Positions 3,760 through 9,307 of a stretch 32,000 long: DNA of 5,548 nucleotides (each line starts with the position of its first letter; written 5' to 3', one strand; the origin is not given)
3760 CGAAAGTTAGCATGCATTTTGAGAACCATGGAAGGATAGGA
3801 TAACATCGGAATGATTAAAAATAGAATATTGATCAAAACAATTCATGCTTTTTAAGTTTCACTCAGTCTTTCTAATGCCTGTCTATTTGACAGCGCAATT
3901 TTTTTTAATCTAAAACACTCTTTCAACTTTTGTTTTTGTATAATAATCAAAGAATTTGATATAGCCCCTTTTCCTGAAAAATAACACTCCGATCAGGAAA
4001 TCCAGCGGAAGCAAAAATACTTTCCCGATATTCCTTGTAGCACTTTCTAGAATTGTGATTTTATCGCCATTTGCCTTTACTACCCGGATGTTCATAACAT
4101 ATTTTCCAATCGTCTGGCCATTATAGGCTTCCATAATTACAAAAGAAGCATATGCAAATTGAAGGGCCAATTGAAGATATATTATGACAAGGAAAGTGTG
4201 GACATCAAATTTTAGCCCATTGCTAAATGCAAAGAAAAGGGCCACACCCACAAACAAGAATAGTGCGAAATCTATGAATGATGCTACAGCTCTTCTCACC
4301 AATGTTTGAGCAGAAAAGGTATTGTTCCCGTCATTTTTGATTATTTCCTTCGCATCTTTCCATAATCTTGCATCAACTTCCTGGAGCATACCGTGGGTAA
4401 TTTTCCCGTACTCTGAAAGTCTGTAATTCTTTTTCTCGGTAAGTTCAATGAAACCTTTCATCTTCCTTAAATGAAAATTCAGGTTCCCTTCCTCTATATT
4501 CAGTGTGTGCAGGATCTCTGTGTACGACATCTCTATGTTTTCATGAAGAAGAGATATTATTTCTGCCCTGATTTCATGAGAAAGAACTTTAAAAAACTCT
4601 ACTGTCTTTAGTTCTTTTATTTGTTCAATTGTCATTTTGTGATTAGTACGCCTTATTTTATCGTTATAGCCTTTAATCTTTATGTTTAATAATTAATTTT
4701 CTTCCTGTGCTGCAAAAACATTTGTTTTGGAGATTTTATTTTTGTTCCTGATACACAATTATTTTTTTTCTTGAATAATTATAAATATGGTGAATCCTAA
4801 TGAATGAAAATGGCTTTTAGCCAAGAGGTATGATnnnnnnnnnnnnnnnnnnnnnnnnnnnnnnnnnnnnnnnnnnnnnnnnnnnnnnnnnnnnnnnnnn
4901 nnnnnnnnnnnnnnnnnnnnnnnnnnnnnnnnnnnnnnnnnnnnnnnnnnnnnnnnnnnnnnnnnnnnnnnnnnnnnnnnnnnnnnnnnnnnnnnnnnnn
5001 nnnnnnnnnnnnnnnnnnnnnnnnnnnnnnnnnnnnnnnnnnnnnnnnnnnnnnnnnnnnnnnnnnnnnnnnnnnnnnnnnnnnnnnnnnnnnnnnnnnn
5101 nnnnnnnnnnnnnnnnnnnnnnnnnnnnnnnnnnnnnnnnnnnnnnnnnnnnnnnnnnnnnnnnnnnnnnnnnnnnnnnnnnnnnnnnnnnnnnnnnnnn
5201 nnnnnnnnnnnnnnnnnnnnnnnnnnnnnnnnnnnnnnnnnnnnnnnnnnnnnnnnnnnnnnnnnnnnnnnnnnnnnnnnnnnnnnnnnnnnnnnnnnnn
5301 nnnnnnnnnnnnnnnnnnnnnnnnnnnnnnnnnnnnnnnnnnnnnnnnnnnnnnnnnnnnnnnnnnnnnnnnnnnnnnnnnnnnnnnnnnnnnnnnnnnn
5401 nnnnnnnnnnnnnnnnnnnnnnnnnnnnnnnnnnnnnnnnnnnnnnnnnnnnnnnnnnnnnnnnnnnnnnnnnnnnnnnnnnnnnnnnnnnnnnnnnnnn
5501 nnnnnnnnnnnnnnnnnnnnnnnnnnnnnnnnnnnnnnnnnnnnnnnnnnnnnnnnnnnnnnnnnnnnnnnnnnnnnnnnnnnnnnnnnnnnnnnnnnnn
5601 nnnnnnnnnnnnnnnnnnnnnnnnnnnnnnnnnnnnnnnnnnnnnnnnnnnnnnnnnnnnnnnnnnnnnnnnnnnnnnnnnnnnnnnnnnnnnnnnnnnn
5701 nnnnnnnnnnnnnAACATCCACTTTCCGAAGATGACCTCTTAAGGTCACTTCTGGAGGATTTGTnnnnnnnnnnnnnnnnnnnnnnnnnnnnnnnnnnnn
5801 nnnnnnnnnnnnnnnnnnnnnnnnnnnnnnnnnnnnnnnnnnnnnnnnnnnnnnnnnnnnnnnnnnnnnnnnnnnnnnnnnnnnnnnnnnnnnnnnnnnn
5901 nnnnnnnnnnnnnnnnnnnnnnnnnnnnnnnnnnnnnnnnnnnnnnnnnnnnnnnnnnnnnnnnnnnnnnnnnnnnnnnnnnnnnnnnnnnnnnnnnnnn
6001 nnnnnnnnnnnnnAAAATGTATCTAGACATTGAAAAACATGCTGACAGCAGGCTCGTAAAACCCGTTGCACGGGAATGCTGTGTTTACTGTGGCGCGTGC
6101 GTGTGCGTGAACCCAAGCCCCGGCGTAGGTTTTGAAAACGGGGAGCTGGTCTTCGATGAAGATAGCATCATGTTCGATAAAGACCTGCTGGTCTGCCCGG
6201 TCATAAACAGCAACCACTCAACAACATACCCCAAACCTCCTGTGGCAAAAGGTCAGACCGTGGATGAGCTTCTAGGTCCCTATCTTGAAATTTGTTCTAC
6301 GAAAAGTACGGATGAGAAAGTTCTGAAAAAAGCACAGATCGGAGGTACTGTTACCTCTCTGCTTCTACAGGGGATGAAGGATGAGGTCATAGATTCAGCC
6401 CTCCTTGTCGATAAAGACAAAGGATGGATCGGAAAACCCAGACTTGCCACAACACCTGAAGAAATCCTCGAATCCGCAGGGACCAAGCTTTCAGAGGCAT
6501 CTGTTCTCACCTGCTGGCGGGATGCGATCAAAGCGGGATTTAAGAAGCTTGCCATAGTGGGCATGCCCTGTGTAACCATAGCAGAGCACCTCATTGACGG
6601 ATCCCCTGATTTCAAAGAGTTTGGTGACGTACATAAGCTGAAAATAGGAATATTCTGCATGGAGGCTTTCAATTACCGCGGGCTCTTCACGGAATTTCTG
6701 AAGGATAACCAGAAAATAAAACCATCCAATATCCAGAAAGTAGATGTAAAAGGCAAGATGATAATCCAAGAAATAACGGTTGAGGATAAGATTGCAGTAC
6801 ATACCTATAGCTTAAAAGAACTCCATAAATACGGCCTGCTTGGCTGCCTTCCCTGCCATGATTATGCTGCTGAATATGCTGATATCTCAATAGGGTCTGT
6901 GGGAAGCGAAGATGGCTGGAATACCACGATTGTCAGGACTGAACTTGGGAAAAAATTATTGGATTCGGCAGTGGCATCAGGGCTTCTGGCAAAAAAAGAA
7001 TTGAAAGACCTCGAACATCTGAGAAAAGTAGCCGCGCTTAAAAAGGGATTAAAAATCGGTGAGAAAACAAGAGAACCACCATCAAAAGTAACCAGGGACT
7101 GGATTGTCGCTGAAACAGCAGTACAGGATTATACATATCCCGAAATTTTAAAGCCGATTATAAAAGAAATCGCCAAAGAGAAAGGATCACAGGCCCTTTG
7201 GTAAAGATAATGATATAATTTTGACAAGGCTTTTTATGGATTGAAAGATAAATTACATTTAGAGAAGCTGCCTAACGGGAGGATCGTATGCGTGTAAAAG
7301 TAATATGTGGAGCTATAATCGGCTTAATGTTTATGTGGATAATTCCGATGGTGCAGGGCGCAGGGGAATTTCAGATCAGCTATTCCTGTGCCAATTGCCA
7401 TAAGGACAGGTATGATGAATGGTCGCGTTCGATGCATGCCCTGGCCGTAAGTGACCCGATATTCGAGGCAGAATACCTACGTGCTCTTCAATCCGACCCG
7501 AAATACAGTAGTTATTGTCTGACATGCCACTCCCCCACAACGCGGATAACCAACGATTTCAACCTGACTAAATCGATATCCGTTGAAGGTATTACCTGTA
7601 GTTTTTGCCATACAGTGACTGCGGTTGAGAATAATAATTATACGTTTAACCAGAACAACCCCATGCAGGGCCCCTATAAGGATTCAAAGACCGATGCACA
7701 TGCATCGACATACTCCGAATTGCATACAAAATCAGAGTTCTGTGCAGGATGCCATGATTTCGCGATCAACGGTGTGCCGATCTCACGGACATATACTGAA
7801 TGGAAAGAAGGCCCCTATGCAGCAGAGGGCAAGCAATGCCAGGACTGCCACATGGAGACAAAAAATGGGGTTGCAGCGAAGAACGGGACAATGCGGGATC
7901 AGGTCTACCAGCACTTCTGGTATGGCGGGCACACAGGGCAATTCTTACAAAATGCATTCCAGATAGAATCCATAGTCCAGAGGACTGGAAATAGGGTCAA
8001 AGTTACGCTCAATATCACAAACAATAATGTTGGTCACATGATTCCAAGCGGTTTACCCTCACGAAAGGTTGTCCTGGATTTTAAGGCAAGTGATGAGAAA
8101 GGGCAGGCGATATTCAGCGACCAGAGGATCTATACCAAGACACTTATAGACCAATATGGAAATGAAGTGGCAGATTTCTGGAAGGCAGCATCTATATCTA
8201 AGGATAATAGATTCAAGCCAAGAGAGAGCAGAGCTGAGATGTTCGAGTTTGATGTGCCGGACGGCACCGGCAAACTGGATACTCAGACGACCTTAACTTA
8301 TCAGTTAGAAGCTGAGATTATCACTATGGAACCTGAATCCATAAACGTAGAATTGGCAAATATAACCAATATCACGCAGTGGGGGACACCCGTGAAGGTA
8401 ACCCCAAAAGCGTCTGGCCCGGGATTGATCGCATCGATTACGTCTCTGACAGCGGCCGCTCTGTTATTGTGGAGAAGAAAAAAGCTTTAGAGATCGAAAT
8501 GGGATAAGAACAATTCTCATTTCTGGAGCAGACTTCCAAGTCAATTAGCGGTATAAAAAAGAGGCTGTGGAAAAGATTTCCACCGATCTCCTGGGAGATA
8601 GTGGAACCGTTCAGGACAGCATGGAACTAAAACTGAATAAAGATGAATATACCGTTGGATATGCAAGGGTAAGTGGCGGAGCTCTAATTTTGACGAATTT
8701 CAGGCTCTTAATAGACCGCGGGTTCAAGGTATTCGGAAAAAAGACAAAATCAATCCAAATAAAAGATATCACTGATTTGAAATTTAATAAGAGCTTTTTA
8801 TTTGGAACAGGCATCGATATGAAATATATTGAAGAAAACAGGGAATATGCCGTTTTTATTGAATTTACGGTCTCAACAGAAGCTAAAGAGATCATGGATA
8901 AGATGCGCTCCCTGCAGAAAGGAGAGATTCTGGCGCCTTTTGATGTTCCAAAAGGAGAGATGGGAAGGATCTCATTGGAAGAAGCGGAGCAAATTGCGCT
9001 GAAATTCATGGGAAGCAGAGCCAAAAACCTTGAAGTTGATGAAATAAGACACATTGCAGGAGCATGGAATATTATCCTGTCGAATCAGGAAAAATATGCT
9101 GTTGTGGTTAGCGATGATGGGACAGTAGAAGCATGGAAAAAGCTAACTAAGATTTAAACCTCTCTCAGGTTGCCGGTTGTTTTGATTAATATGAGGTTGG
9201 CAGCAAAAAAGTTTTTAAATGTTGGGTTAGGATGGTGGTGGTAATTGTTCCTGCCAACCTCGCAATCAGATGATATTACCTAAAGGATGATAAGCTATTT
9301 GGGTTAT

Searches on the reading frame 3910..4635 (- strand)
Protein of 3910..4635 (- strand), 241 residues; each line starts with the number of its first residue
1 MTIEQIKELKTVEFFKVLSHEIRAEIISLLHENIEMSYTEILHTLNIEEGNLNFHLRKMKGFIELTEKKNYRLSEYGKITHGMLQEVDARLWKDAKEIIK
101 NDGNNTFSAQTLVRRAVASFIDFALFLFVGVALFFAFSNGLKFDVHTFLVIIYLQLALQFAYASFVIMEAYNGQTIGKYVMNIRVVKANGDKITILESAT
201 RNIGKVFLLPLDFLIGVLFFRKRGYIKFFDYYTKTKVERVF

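Call 27: search_protein_families(library=pfam, proteins=[window:3910-4635:-], max_evalue=0.01)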
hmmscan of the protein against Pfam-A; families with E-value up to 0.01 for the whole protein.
window:3910-4635:- (241 aa): 4 families
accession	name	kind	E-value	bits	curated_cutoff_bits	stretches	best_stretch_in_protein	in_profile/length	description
PF06271.18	RDD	-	2.9e-15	57.2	24.1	1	111-219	3-122/137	RDD family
PF24038.1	DUF7347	-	6.2e-09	36.4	27.6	1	13-78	3-71/77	Domain of unknown function (DUF7347)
PF12840.13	HTH_20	-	1.3e-05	25.6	27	1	18-60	1-43/51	Helix-turn-helix domain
PF01022.26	HTH_5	-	0.004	17.4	22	1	21-60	2-40/47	Bacterial regulatory protein, arsR family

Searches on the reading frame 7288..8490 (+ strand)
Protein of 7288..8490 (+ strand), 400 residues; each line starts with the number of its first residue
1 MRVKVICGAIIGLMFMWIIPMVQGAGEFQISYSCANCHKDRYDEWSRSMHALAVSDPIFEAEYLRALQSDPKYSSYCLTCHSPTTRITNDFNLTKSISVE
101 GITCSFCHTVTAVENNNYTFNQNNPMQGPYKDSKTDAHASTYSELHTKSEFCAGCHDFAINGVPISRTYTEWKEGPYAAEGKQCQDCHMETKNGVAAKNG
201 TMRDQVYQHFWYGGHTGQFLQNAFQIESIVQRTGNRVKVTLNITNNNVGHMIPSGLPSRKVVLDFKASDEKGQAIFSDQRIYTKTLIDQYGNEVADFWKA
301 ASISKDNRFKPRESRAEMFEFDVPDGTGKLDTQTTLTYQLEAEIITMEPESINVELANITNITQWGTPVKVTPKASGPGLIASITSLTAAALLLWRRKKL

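Call 27: search_protein_families(library=pfam, proteins=[window:7288-8490:+], max_evalue=0.01)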
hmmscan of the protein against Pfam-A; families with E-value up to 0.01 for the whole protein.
window:7288-8490:+ (400 aa): 9 families
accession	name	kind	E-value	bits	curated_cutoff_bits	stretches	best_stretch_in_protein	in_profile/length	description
PF13435.11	Cytochrome_C554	-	5.5e-11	43.7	20.8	1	33-109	1-84/84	Cytochrome c554 and c-prime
PF14522.11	Cytochrome_C7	-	1.2e-05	25.5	24.8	0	31-108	13-66/67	Cytochrome c7 and related cytochrome c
PF22113.1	Mtrc-MtrF_II-IV_dom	-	3.4e-05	23.9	30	0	98-193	78-168/176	Outer membrane cytochrome MtrC/MtrF-like, domains II/IV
PF03264.19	Cytochrom_NNT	-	9.9e-05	22.6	24.1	0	144-200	31-86/174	NapC/NirT cytochrome c family, N-terminal region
PF09699.15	Paired_CXXCH_1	-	0.00038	20.5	20.6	0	76-109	8-37/41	Doubled CXXCH motif (Paired_CXXCH_1)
PF22678.1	Cytochrom_c_NrfB-like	-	0.00067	20.5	27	1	34-122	1-79/89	Cytochrome c-type protein NrfB-like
PF02085.21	Cytochrom_CIII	-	0.0033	18.2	22.9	0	102-157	31-83/101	Class III cytochrome C family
PF14537.11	Cytochrom_c3_2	-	0.0059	17.5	25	0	31-110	6-66/79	Cytochrome c3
PF13442.11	Cytochrome_CBB3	-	0.0095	16.7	27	0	182-199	12-28/68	Cytochrome C oxidase, cbb3-type, subunit III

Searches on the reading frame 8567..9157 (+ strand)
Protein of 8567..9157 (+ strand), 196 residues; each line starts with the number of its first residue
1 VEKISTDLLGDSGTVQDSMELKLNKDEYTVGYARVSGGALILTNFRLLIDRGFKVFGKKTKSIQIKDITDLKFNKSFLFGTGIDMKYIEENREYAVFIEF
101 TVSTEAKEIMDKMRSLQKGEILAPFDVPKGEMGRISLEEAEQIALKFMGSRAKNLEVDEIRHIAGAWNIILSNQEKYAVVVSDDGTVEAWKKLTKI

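Call 27: search_protein_families(library=pfam, proteins=[window:8567-9157:+], max_evalue=0.01)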
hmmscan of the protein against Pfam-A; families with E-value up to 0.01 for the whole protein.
window:8567-9157:+ (196 aa): 1 family
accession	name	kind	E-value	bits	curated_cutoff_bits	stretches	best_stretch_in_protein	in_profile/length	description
PF14470.12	bPH_3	-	0.0043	17.9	23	0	38-111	23-91/95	Bacterial PH domain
